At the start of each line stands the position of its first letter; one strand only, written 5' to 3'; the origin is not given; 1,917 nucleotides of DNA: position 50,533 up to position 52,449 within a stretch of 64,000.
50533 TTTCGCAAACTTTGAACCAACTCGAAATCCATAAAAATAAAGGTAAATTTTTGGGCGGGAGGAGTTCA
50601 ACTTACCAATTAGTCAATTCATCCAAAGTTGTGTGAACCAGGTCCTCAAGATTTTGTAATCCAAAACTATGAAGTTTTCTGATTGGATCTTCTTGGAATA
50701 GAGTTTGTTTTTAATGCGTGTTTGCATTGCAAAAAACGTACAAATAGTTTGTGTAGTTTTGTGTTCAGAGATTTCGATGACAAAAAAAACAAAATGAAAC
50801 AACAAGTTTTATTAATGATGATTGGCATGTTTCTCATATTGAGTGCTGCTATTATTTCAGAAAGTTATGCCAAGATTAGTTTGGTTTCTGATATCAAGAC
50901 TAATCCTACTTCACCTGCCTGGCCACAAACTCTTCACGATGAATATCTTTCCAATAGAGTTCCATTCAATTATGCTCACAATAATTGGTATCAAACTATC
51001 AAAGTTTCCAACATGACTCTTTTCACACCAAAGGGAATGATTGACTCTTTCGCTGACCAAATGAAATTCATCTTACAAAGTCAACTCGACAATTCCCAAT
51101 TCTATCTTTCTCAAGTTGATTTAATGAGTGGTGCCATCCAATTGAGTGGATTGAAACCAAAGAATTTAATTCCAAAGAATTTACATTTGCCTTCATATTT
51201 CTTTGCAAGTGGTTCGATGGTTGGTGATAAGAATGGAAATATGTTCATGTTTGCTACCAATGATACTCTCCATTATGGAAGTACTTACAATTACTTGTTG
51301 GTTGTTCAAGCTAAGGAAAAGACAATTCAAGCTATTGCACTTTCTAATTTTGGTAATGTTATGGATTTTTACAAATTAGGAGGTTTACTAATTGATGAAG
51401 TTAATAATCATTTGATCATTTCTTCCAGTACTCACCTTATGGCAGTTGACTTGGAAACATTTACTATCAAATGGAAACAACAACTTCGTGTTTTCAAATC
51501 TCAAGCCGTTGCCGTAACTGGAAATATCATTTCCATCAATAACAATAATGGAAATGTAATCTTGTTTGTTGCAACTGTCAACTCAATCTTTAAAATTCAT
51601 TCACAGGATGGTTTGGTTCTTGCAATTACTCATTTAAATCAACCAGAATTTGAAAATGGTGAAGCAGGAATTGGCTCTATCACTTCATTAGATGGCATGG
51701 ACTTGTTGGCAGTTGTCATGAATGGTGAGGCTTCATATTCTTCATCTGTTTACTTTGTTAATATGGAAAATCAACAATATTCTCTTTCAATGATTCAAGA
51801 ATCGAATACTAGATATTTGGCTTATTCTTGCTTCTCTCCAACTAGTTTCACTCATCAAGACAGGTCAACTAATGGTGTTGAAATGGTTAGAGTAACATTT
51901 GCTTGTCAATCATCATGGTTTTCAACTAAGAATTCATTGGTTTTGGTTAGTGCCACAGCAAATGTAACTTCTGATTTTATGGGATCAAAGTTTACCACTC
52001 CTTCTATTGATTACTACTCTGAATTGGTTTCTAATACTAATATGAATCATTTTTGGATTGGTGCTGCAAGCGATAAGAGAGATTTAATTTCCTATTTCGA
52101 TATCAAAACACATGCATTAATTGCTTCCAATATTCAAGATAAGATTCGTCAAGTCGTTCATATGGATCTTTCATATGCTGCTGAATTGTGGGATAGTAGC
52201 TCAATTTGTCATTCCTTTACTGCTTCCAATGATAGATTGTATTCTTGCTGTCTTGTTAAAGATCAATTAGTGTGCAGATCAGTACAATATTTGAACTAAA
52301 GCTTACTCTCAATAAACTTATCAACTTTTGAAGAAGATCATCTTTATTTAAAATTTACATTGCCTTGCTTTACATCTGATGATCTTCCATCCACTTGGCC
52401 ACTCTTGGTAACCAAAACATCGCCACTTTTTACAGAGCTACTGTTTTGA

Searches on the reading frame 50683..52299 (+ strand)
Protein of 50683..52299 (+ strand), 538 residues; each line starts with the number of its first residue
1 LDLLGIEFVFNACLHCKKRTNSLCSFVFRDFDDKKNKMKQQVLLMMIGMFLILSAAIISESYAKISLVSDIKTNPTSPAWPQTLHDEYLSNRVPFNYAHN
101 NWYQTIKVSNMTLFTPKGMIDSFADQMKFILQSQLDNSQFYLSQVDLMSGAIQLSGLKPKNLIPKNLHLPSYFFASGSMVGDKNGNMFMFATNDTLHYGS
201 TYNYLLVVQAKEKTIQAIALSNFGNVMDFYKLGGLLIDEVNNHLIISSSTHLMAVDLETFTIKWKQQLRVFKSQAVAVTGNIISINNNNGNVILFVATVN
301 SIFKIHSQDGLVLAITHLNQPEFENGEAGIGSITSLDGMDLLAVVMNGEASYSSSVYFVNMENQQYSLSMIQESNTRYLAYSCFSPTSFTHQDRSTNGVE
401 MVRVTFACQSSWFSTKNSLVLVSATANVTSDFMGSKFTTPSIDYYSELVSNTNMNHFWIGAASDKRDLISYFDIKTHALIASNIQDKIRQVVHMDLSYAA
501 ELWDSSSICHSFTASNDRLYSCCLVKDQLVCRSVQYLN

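Call 14: search_protein_families(library=pfam, proteins=[window:50683-52299:+], max_evalue=0.01)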
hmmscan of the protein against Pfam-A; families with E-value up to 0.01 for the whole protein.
window:50683-52299:+ (538 aa): 0 families
